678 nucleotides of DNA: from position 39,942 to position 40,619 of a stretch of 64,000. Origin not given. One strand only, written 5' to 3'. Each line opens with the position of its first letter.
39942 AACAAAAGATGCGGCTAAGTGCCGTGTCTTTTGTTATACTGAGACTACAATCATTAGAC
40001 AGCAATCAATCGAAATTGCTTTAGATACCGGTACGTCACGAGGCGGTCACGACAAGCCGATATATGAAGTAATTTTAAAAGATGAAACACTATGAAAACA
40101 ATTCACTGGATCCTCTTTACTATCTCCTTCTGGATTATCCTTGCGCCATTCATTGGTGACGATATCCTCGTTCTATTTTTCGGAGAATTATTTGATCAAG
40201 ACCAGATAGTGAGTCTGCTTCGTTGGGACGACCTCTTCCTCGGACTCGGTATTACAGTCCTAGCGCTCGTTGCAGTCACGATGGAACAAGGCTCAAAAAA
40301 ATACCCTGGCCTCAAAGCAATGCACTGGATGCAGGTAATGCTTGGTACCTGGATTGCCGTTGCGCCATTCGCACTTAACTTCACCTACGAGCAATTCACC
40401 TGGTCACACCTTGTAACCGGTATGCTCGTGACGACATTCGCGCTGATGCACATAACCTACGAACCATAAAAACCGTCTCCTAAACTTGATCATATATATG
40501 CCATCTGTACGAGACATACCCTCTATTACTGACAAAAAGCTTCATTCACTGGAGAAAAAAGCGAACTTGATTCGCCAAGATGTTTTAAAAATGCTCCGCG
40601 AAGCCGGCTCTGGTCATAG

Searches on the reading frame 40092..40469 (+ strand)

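Call 54: search_protein_families(library=pfam, proteins=[window:40092-40469:+], max_evalue=0.01)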
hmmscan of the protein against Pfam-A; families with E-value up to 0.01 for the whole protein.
window:40092-40469:+ (125 aa): 1 family
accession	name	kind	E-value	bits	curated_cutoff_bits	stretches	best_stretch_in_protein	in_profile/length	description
PF03779.20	SPW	-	6.6e-13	49.4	31.5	1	5-118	3-93/93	SPW repeat domain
